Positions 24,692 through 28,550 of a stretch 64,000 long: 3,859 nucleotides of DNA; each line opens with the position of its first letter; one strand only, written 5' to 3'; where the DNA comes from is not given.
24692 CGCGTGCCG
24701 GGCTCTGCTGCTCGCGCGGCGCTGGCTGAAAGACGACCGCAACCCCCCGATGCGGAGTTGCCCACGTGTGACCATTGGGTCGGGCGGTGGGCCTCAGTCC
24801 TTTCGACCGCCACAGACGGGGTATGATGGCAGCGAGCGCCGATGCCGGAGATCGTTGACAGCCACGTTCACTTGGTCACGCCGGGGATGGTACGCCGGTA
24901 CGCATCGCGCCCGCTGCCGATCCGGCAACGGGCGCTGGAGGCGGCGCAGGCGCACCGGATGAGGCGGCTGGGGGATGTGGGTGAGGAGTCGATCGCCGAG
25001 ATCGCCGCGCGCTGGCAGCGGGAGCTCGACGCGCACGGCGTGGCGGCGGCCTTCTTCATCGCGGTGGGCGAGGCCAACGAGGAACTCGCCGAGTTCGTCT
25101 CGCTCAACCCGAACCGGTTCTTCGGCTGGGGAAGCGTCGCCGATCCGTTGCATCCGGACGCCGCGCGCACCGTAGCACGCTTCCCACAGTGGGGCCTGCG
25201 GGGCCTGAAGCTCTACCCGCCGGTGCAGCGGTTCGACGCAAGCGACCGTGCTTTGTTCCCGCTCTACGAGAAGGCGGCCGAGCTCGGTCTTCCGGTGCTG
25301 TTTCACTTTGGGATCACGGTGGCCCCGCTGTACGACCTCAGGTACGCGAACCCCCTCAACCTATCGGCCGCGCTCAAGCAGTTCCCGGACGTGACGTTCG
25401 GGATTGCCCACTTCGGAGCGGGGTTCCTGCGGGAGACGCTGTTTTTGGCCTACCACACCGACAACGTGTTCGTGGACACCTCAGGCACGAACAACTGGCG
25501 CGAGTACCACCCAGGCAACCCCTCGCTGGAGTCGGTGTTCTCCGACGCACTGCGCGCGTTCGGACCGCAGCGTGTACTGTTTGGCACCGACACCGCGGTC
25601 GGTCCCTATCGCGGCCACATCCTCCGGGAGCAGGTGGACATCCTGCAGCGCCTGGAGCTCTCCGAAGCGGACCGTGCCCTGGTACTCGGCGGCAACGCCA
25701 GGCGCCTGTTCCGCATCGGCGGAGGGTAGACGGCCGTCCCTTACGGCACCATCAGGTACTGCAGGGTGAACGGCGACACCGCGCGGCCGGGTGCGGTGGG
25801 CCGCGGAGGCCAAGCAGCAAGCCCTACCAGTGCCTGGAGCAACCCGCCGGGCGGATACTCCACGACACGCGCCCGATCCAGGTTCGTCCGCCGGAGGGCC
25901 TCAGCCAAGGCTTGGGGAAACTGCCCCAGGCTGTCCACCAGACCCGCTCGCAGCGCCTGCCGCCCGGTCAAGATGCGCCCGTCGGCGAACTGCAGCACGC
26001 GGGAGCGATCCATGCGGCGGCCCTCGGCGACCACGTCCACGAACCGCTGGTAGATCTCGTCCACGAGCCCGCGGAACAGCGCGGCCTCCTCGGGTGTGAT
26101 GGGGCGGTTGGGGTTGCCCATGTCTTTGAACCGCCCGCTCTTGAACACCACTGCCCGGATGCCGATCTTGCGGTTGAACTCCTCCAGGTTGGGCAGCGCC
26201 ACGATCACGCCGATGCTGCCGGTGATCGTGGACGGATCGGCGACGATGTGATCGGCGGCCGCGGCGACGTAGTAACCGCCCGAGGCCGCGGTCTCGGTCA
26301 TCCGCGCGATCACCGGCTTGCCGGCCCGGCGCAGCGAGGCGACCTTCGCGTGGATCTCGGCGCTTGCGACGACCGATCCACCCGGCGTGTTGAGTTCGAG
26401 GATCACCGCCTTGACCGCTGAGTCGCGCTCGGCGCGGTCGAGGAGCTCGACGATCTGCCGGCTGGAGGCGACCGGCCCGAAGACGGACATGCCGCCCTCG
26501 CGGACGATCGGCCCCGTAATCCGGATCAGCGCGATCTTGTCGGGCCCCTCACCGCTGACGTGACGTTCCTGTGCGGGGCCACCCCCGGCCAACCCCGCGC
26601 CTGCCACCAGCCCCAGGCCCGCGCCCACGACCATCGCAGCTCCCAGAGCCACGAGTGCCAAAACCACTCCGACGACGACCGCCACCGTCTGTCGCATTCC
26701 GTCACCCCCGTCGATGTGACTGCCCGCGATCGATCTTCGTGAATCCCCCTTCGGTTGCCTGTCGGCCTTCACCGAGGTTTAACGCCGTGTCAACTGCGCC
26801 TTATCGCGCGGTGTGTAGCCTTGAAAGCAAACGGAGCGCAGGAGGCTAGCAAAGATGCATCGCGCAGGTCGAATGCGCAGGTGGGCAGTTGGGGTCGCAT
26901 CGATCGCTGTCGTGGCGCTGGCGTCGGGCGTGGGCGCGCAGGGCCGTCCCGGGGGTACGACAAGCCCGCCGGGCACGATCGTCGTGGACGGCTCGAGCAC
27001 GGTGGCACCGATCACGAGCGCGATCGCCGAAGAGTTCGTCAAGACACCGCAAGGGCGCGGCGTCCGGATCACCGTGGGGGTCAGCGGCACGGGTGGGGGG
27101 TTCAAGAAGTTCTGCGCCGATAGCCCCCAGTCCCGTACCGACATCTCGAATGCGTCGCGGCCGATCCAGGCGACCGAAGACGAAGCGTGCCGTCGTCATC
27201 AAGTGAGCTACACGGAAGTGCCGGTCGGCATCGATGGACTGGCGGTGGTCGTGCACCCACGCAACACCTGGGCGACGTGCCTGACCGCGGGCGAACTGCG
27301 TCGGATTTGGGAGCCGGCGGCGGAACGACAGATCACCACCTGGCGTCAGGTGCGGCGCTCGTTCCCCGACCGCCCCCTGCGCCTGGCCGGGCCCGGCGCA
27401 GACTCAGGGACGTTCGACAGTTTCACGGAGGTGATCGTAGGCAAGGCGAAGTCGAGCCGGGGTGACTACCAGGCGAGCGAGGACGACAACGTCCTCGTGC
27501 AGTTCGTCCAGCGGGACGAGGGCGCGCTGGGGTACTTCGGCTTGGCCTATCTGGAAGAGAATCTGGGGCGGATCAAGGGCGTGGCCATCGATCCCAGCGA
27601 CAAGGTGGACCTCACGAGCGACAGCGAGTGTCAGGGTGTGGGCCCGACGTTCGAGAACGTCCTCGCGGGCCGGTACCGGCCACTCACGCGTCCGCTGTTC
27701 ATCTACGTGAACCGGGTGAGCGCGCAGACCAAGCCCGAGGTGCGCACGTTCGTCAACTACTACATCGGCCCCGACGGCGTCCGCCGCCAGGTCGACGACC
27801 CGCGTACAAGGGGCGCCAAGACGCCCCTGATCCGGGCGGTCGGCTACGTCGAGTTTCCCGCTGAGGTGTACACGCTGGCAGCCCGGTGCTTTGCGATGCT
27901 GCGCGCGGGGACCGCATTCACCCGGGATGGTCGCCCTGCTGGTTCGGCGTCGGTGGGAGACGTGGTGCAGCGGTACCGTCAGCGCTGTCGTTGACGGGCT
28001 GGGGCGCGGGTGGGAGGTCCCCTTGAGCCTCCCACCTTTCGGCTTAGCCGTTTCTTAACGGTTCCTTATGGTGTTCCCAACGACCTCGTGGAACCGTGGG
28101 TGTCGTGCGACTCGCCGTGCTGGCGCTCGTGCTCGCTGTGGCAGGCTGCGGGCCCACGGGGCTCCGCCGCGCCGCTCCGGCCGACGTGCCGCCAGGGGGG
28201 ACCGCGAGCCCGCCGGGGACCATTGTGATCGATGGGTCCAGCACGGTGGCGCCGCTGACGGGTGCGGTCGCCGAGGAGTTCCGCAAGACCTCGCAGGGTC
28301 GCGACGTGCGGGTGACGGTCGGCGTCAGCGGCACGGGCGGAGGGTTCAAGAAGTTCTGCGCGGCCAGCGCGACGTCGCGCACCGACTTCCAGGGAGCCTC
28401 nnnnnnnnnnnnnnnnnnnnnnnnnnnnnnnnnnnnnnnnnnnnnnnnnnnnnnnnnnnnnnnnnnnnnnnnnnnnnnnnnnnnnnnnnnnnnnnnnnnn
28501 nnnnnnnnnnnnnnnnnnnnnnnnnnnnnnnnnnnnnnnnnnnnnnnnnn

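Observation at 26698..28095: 11-bp periodic TTAACG-like direct repeats (Pho-box candidates) in front of both tandem pstS paralogs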

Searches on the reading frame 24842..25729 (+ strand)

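Call 3: search_protein_families(library=pfam, proteins=[window:24842-25729:+])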
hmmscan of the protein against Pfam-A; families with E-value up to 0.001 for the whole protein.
window:24842-25729:+ (295 aa): 1 family
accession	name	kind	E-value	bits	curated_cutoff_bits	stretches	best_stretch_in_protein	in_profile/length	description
PF04909.20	Amidohydro_2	-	6.6e-41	141.4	26.4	1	5-292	1-289/289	Amidohydrolase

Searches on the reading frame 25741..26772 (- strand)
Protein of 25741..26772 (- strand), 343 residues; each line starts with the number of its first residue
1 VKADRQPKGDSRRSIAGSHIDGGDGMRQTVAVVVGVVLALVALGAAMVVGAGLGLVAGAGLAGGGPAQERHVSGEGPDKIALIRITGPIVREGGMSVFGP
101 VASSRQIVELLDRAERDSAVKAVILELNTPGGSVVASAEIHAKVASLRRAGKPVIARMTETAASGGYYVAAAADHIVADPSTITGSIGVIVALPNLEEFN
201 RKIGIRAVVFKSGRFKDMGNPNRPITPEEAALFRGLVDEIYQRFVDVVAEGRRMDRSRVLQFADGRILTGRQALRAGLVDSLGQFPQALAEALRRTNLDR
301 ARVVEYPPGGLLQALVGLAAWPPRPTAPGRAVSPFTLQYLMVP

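Call 3: search_protein_families(library=pfam, proteins=[window:25741-26772:-])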
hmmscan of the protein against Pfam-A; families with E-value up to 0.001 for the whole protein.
window:25741-26772:- (343 aa): 3 families
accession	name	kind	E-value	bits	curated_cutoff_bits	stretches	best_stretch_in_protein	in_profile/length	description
PF01343.23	Peptidase_S49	-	3.3e-49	167.2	24.9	1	148-295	3-150/154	Peptidase family S49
PF25145.1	NfeD1b_N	-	3.1e-10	40.4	40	1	112-190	24-98/189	NfeD1b, N-terminal domain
PF01972.22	SDH_protease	-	6.7e-05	22.5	31.3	1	109-187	83-155/286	ClpP-like SDH-type serine proteinase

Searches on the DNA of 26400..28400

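Call 44: search_rna_families(source=window, start=26400, end=28400, threshold=evalue, max_evalue=1)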
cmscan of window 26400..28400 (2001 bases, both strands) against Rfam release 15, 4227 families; matches with E-value up to 1: 1.
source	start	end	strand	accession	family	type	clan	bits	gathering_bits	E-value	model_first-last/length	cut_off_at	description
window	26537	26586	+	RF03462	mir-4677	Gene; miRNA;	-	20.3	80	0.56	1-59/59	no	mir-4677 microRNA precursor family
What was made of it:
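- Tried and rejected: No RNA family lies in 26400-28400 (call 44).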
